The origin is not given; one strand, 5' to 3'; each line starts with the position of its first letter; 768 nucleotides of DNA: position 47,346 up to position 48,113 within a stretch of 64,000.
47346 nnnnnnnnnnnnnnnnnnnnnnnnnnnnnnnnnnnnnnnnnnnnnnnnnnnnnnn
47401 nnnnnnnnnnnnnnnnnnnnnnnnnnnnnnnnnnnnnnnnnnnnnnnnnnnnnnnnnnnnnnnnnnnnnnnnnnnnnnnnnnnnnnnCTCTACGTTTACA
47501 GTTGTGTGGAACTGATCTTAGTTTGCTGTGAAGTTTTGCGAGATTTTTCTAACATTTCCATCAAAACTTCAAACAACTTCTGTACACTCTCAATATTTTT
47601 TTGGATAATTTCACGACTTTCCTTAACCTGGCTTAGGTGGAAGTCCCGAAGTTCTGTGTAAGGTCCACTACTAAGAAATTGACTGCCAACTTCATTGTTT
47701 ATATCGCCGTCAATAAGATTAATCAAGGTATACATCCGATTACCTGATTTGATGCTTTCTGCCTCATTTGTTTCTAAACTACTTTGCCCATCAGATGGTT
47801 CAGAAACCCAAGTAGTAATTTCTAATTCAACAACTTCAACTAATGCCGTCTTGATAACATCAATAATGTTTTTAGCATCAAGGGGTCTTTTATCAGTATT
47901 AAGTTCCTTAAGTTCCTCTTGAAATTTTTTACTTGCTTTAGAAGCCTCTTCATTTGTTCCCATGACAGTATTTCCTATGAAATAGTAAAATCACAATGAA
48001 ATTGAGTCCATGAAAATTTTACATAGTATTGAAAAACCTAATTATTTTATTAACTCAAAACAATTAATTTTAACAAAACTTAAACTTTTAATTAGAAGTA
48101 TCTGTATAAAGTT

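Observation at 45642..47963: AT-rich three-gene operon of unknown function whose products share an LDGDI motif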

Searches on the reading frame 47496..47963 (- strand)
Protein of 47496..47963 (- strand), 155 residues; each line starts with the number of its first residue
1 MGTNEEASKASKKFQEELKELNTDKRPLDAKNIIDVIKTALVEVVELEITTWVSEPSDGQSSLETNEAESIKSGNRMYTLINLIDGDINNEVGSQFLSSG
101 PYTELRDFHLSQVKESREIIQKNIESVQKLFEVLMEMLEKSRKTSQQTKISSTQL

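Call 3: search_protein_families(library=pfam, proteins=[window:47496-47963:-], max_evalue=1)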
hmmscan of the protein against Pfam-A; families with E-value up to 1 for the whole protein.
window:47496-47963:- (155 aa): 1 family
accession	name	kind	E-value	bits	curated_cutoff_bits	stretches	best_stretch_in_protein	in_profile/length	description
PF02996.22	Prefoldin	-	0.013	15.9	23.2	1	113-148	75-110/120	Prefoldin subunit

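Call 4: search_protein_families(library=ncbifam, proteins=[window:47496-47963:-], max_evalue=1)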
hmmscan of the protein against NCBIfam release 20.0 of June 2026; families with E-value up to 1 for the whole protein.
window:47496-47963:- (155 aa): 1 family
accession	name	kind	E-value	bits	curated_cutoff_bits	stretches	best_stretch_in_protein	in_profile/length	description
NF058563.1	BT_2159_fam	equivalog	0.093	11.7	650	1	37-107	254-326/350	disaccharide 3-dehydrogenase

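Call 5: search_protein_families(library=padloc, proteins=[window:47496-47963:-], max_evalue=1)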
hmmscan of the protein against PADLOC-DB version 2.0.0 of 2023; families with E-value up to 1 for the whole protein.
window:47496-47963:- (155 aa): 0 families

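Call 6: search_protein_families(library=phrogs, proteins=[window:47496-47963:-], max_evalue=1)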
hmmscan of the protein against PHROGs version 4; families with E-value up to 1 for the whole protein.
window:47496-47963:- (155 aa): 2 families
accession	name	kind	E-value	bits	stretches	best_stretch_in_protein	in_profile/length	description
phrog_23103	-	unknown function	0.13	13.6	1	109-144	47-82/83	-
phrog_1074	-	unknown function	0.95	10.5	1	112-144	30-62/64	-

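Call 15: find_homologous_proteins(query=window:47496-47963:-, max_evalue=0.001)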
Query window:47496-47963:- (155 aa): 163 proteins with E <= 0.001 among 1563 candidates; the best 120 are listed.
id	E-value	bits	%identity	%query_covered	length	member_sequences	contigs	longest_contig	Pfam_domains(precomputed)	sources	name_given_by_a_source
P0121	4.1e-89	313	100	100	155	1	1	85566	-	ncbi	-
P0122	8.1e-52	193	65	97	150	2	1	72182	-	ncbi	ncbi:hypothetical protein [Scytonema sp. NUACC21]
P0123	3.1e-47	178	67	90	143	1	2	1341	-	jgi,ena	-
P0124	1.1e-46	176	63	94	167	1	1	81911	-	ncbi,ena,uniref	ncbi:hypothetical protein [uncultured Nostoc sp.]|uniref:hypothetical protein n=1 Tax=uncultured Nos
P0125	1.9e-46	175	62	95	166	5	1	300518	-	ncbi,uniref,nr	ncbi:hypothetical protein [Nostoc sp. MG11]|uniref:hypothetical protein n=1 Tax=Nostoc sp. MG11 TaxI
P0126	5.5e-46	174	61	94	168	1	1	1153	-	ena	-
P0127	6.6e-46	174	62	94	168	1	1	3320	-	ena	-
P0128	8.4e-46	173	61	93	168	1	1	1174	-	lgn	-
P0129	8.5e-46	173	62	94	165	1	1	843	-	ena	-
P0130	8.6e-46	173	61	94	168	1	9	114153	-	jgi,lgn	jgi:hypothetical protein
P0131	8.7e-46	173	63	91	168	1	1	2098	-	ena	-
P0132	1.1e-45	173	61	94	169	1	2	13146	-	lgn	-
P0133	1.2e-45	173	62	94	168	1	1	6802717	-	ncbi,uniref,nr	ncbi:hypothetical protein ANSO36C_15080 [Nostoc cf. commune SO-36]|uniref:Uncharacterized protein n=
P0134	1.6e-45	172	61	93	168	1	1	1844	-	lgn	-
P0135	1.9e-45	172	60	94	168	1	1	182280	-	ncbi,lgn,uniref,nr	ncbi:MAG: hypothetical protein RM347_015395 [Nostoc sp. ChiQUE02]|uniref:hypothetical protein n=1 Ta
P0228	1.1e-29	121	57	71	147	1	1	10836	-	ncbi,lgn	ncbi:MAG: hypothetical protein WA919_13170 [Coleofasciculaceae cyanobacterium]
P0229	1.6e-29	121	52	79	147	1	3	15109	-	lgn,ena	-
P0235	3.6e-28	116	49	81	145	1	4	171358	-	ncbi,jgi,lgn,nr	ncbi:MAG: hypothetical protein F6J86_05900 [Symploca sp. SIO1B1]|nr:hypothetical protein [Symploca s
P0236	4.9e-28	116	50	85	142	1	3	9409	-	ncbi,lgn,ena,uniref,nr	ncbi:hypothetical protein AVDCRST_MAG92-3582 [uncultured Coleofasciculus sp.]|uniref:Uncharacterized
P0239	1.3e-27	114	50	85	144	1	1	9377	-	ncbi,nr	ncbi:MAG: hypothetical protein SFW36_23485 [Leptolyngbyaceae cyanobacterium bins.59]|nr:hypothetical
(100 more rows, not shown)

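Call 21: search_solved_structures(query=A2, max_evalue=10)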
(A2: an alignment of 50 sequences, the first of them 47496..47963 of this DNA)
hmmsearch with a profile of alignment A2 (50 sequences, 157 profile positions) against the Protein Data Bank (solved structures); distinct sequences matched with E-value up to 10: 1.
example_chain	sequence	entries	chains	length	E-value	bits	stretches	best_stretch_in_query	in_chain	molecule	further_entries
2kd1_A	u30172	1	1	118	0.31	14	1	17-70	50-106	DNA integration/recombination/invertion protein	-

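Call 28: predict_structure(alignment_id=A2)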
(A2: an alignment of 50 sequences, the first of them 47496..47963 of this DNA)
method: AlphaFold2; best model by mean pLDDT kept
length: 155 residues; sequences in the alignment: 50
mean_pLDDT: 76.4   pTM: 0.61
mean pLDDT of the five models: 76.4, 75.3, 74.8, 72.7, 72.3
residues with pLDDT >= 90: 18; 70-90: 97; 50-70: 25; < 50: 15
segments of 3 or more residues with pLDDT < 50: 1-3, 58-67
pLDDT, mean of each block of 10 residues (from residue 1): 51 82 74 85 80 65 45 86 85 85 90 90 87 87 66 55
secondary structure, 60 per line:
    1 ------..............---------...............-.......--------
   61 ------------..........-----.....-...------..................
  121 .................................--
elements in order: H7-20 H30-44 E46-52 E76-82 E88-92 H103-153

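Call 31: fold_search(model_id=the predicted structure, library=pdb)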
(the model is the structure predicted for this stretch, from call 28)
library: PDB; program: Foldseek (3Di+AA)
matches with E <= 10: 220; with E <= 0.001: 0
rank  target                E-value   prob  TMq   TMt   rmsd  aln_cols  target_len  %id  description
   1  2wnr_D                8.9e-01  0.14  0.26  0.21  15.0       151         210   11  The structure of Methanothermobacter thermautotrophicus exosome core assembly (released 2010-04-28)
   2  5vu3_E                1.2e+00  0.07  0.17  0.15  17.6       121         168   11  Crystal structure of the competence-damaged protein (CinA) superfamily protein ECL_02051 from Enterobacter cloacae (released 2017-06-14)
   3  1ybx_B                1.4e+00  0.12  0.24  0.35  11.8       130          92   10  Conserved hypothetical protein Cth-383 from Clostridium thermocellum (released 2005-02-01)
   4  2fkc_A                1.4e+00  0.08  0.16  0.11  14.2        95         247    7  Crystal Form I of Pre-Reactive Complex of Restriction Endonuclease HinP1I with Cognate DNA and Calcium Ion (released 2006-02-21)
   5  4ld9_K                1.5e+00  0.11  0.14  0.11   9.1        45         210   16  Crystal structure of the N-terminally acetylated BAH domain of Sir3 bound to the nucleosome core particle (released 2013-08-14)
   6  8wt1_F                2.0e+00  0.08  0.13  0.04  12.1        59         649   15  Crystal structure of S9 carboxypeptidase from Geobacillus sterothermophilus (released 2024-03-13)
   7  1jwi_B                2.0e+00  0.07  0.15  0.17  11.1        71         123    6  Crystal Structure of Bitiscetin, a von Willeband Factor-dependent Platelet Aggregation Inducer. (released 2001-11-28)
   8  7naq_P                2.0e+00  0.04  0.14  0.10  16.1       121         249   13  Human PA200-20S proteasome complex (released 2022-11-02)
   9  3uom_B                2.2e+00  0.07  0.15  0.08   5.9        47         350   26  Ca2+ complex of Human skeletal calsequestrin (released 2012-02-22)
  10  8hf0_C                2.2e+00  0.05  0.16  0.18  15.9       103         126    9  DmDcr-2/R2D2/LoqsPD with 50bp-dsRNA in Dimer state (released 2023-09-06)
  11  6j6q_F                2.3e+00  0.06  0.25  0.25  34.8       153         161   16  Cryo-EM structure of the yeast B*-b2 complex at an average resolution of 3.7 angstrom (released 2019-04-24)
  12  8eih_E                2.3e+00  0.04  0.13  0.16  16.1        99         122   15  Cryo-EM structure of human DNMT3B homo-tetramer (form I) (released 2023-09-20)
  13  1ybx_A                2.5e+00  0.08  0.22  0.33  10.0       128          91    8  Conserved hypothetical protein Cth-383 from Clostridium thermocellum (released 2005-02-01)
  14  7ut1_B                2.5e+00  0.07  0.16  0.11  10.2        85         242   13  Higher-order assembly of multiple MMTV strand transfer complex intasomes (released 2022-08-24)
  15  2c39_N                2.6e+00  0.07  0.26  0.19  14.8       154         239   15  RNase PH core of the archaeal exosome in complex with ADP (released 2005-11-23)
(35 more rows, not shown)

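Call 38: search_protein_representatives(alignment_id=A2)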
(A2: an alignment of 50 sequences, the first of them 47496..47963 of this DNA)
Query: 50 sequences, 157 profile positions. Proteins with E-value up to 0.001 (for the whole library): 690; up to 1e-10: 340; up to 1e-30: 89. The best 150 are listed.
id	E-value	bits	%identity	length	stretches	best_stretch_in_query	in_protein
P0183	1.9e-58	212.9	-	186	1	10-154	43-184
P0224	2.0e-58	212.8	-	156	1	1-155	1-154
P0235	3.4e-50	186.1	-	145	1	20-155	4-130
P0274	1.2e-43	164.8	-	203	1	18-146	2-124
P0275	2.7e-43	163.6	-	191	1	22-148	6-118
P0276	2.6e-42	160.4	-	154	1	1-155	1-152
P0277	1.0e-41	158.5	-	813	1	32-150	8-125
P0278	2.1e-41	157.5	-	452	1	8-147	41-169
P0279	2.3e-41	157.4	-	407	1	22-146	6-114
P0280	7.9e-41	155.6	-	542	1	32-146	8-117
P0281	8.5e-41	155.5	-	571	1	32-145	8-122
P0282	1.8e-40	154.5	-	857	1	20-145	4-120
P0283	2.6e-40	153.9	-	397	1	21-144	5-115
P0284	4.0e-40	153.3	-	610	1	20-149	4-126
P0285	2.2e-39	150.9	-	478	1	32-144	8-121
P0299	3.4e-37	143.8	-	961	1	22-144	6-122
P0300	3.5e-37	143.8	-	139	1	17-149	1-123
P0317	8.9e-36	139.2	-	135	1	18-150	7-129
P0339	6.5e-33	129.9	-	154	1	32-149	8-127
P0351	9.3e-32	126.2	-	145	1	12-152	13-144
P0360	1.1e-30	122.6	-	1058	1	32-145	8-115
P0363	1.4e-30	122.3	-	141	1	32-145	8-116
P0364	3.0e-30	121.3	-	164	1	32-154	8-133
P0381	1.1e-28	116.1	-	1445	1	32-144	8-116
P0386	2.2e-28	115.2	-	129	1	24-155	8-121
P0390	5.1e-28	114.0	-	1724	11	20-81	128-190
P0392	9.5e-28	113.1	-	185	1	32-141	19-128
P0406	1.3e-26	109.5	-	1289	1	32-150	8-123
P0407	1.5e-26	109.2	-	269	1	34-154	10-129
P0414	7.3e-26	107.0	-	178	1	32-149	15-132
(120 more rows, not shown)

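Call 39: search_protein_families(library=pfam, proteins=[P0277, P0282, P0299, P0360, P0381, P0390, P0279, P0284, P0274, P0406], max_evalue=0.01)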
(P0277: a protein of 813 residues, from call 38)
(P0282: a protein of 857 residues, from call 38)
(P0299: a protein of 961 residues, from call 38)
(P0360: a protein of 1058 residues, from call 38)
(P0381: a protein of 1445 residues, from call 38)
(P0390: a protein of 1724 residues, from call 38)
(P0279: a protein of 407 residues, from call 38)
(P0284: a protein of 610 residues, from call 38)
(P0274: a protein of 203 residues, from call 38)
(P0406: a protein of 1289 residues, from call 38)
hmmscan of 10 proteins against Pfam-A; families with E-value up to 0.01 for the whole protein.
P0277 (813 aa): 0 families

P0282 (857 aa): 0 families

P0299 (961 aa): 0 families

P0360 (1058 aa): 1 family
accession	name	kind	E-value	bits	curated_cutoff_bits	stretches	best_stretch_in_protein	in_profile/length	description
PF03886.18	ABC_trans_aux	-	3.2e-06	27.2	26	0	352-399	63-110/161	ABC-type transport auxiliary lipoprotein component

P0381 (1445 aa): 0 families

P0390 (1724 aa): 6 families
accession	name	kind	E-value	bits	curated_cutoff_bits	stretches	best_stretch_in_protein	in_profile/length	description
PF17906.7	HTH_48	-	1.4e-110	361.7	24.1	11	57-105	2-50/50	HTH domain in Mos1 transposase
PF02637.23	GatB_Yqey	-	1.1e-10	42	27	0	227-308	29-111/148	GatB domain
PF17440.7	Thiol_cytolys_C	-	5.5e-09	36.5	23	0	136-176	44-84/102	Thiol-activated cytolysin beta sandwich domain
PF03482.18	SIC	-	2.8e-08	34.3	25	0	197-204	22-29/30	sic protein repeat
PF05839.16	Apc13p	-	3e-05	24.5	22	0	231-261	3-33/89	Apc13p protein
PF14393.11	DUF4422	-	0.0013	19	25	0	273-306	62-95/220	Domain of unknown function (DUF4422)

P0279 (407 aa): 0 families

P0284 (610 aa): 0 families

P0274 (203 aa): 0 families

P0406 (1289 aa): 0 families

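Call 41: list_cluster_members(proteins=[P0277, P0279, P0284, P0299, P0274, P0282, P0360, P0381, P0406, P0278])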
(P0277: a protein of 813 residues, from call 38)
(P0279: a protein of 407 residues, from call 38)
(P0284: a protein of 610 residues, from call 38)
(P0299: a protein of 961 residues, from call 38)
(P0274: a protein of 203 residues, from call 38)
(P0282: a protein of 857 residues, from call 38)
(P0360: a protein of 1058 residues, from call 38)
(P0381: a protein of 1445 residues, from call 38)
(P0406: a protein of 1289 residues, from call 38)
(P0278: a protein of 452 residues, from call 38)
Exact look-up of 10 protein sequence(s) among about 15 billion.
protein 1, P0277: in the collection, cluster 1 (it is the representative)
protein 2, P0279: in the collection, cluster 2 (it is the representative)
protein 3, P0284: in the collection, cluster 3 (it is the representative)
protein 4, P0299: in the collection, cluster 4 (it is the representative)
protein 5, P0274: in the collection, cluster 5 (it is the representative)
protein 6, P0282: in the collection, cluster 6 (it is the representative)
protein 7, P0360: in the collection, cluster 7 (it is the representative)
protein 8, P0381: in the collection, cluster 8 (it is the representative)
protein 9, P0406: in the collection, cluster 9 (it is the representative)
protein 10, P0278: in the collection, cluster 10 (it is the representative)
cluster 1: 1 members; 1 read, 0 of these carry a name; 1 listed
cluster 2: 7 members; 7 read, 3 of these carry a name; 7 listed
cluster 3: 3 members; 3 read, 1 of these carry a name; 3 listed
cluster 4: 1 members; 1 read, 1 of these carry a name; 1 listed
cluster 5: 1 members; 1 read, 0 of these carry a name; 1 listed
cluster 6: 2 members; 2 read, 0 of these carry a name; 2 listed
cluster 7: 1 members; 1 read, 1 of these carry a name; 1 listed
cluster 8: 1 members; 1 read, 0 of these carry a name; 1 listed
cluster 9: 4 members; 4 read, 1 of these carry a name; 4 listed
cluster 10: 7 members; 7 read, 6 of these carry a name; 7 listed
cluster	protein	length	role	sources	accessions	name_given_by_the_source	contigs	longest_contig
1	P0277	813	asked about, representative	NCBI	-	-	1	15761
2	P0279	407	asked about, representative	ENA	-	-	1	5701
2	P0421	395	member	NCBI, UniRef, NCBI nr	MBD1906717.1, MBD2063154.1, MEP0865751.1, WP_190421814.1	hypothetical protein NDI37_14870 [Funiculus sociatus GB2-A5] | Uncharacterized protein n=1 Tax=Funiculus sociatus GB2-A5 TaxID=2933946 ... | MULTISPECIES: hypothetical protein [unclassified Trichocoleus]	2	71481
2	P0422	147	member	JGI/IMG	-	hypothetical protein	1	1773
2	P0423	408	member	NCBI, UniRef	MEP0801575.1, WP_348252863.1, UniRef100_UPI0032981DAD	hypothetical protein [Funiculus sociatus] | hypothetical protein n=1 Tax=Funiculus sociatus TaxID=450527 RepID=UPI0032981DAD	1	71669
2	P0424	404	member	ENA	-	-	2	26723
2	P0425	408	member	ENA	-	-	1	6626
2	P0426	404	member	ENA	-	-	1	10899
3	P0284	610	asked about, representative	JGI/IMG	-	hypothetical protein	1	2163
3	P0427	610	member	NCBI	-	-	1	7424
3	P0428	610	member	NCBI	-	-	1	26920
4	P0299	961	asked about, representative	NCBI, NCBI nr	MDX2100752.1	MAG: hypothetical protein SFW36_23480 [Leptolyngbyaceae cyanobacterium bins.59] | hypothetical protein [Leptolyngbyaceae cyanobacterium bins.59]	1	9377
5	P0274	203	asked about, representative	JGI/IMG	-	-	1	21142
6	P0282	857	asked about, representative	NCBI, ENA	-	-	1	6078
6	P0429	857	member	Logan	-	-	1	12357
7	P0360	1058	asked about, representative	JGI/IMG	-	hypothetical protein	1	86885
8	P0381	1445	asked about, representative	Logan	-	-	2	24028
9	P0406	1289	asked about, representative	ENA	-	-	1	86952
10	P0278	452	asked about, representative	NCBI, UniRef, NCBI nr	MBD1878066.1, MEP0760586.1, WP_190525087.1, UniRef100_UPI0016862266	hypothetical protein [Coleofasciculus sp. FACHB-T130] | hypothetical protein n=1 Tax=Cyanophyceae TaxID=3028117 RepID=UPI0016862266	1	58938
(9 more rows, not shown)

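Call 42: find_encoding_contigs(protein=P0239, flank=8000, max_places=2)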
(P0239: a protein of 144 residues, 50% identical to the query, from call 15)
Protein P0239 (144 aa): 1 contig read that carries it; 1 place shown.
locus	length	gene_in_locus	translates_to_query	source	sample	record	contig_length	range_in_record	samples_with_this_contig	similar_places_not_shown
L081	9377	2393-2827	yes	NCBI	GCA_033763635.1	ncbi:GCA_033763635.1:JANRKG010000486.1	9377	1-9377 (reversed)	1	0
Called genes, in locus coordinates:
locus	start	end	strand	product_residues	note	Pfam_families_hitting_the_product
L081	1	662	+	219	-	PF03734:YkuD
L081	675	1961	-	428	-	PF02812:ELFV_dehydrog_N, PF00208:ELFV_dehydrog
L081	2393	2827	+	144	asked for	-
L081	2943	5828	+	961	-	-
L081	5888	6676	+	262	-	-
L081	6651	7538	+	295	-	-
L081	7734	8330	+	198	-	PF13548:DUF4126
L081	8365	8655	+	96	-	PF00708:Acylphosphatase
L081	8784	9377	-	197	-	PF00223:PsaA_PsaB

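Call 43: find_encoding_contigs(protein=P0235, flank=8000, max_places=2)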
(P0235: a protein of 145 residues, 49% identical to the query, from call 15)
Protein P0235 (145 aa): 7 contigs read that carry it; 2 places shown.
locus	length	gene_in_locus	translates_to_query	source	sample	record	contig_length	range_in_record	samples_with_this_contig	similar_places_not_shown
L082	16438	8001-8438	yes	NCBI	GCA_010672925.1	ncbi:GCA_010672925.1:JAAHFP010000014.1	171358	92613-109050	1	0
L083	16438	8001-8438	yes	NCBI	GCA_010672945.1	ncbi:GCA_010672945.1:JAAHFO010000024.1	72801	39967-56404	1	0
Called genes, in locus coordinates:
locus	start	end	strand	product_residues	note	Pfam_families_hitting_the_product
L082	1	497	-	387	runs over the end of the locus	PF00762:Ferrochelatase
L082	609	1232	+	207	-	PF01209:Ubie_methyltran, PF13489:Methyltransf_23, PF02353:CMAS (weak), PF05175:MTS (weak), PF13847:Methyltransf_31, PF08241:Methyltransf_11, PF08242:Methyltransf_12, PF13649:Methyltransf_25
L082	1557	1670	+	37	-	PF05151:PsbM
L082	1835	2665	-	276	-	PF00582:Usp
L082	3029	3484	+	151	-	PF05757:PsbQ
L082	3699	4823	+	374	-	PF01266:DAO, PF07992:Pyr_redox_2 (faint)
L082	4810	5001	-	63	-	-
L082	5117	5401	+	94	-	PF04365:BrnT_toxin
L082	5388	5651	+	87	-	PF12441:CopG_antitoxin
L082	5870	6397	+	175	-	-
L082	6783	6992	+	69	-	-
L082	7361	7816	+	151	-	PF12784:PDDEXK_2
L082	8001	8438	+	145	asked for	-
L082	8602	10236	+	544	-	-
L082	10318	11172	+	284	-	-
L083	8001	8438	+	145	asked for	-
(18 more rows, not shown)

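Call 55: list_cluster_members(proteins=[P0300, P0317, P0339, P0351, P0363, P0364, P0386, P0392, P0407, P0414])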
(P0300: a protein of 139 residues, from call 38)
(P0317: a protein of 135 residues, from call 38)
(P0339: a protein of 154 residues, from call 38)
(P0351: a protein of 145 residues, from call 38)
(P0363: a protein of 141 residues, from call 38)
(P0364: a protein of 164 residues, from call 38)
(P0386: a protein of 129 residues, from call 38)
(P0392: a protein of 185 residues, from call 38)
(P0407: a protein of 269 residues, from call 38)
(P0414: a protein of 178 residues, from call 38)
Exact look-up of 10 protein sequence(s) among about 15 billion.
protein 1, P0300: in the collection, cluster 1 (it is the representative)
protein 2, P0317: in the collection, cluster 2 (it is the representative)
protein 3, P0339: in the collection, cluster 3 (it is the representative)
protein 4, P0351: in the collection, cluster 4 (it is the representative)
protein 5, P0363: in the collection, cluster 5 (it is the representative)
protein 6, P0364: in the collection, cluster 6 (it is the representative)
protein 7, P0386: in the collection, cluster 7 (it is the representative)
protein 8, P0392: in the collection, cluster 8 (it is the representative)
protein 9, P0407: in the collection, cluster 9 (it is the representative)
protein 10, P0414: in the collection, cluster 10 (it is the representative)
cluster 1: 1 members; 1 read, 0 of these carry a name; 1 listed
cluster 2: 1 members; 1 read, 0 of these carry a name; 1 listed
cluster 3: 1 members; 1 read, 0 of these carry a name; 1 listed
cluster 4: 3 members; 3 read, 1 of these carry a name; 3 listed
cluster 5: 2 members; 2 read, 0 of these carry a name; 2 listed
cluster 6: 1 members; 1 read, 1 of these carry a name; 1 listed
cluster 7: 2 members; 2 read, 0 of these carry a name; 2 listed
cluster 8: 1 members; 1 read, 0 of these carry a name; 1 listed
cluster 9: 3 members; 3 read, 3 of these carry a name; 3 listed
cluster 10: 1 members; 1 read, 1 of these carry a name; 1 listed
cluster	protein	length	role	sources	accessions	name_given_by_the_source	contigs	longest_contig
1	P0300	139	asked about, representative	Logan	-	-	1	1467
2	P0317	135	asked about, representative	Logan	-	-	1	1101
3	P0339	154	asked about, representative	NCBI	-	-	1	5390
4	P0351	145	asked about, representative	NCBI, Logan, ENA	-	-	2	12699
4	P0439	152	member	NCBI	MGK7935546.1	MAG: hypothetical protein AB4206_07050 [Xenococcaceae cyanobacterium]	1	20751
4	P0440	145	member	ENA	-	-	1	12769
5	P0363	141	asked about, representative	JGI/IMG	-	-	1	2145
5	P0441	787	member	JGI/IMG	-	-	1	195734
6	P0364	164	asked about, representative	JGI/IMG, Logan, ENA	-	hypothetical protein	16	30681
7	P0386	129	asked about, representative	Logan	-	-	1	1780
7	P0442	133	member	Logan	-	-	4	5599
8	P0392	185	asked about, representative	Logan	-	-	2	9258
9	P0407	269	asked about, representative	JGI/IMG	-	hypothetical protein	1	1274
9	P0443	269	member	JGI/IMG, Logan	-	hypothetical protein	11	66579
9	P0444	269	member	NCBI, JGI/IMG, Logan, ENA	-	hypothetical protein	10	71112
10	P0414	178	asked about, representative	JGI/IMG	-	hypothetical protein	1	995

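Call 63: find_encoding_contigs(protein=P0228, flank=6000, max_places=1)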
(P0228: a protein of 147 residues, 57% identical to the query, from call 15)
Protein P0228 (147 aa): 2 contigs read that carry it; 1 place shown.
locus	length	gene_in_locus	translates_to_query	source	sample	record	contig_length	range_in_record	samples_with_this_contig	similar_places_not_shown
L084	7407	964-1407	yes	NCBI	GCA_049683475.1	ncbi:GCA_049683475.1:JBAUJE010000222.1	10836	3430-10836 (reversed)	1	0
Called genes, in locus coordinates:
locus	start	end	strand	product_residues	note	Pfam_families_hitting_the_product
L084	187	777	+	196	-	PF02545:Maf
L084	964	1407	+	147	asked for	-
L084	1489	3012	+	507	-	-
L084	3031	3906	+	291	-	-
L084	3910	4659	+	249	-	-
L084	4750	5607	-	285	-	-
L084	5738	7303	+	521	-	PF18458:XPB_DRD, PF00270:DEAD, PF04851:ResIII, PF16203:ERCC3_RAD25_C, PF00271:Helicase_C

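Call 64: find_encoding_contigs(protein=P0229, flank=6000, max_places=1)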
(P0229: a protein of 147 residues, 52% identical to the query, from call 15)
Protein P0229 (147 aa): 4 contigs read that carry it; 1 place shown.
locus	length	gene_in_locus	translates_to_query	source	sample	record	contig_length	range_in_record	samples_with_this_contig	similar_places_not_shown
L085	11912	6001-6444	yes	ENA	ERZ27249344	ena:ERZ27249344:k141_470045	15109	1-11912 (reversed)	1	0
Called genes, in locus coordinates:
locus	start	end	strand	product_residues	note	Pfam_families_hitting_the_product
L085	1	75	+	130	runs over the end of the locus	PF08865:DUF1830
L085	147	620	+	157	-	PF13301:DUF4079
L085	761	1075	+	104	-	-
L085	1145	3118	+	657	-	PF00070:Pyr_redox (faint), PF00890:FAD_binding_2 (faint), PF01266:DAO, PF01494:FAD_binding_3 (faint), PF03486:HI0933_like (faint), PF07992:Pyr_redox_2 (faint), PF13738:Pyr_redox_3 (faint), PF05690:ThiG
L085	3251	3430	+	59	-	PF26394:Psb34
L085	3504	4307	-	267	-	-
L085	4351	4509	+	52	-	-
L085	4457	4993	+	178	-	PF01789:PsbP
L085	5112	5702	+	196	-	PF02545:Maf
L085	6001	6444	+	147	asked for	-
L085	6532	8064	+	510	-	-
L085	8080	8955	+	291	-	-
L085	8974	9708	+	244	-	-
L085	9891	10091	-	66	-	-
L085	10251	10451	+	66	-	PF13560:HTH_31, PF12844:HTH_19, PF01381:HTH_3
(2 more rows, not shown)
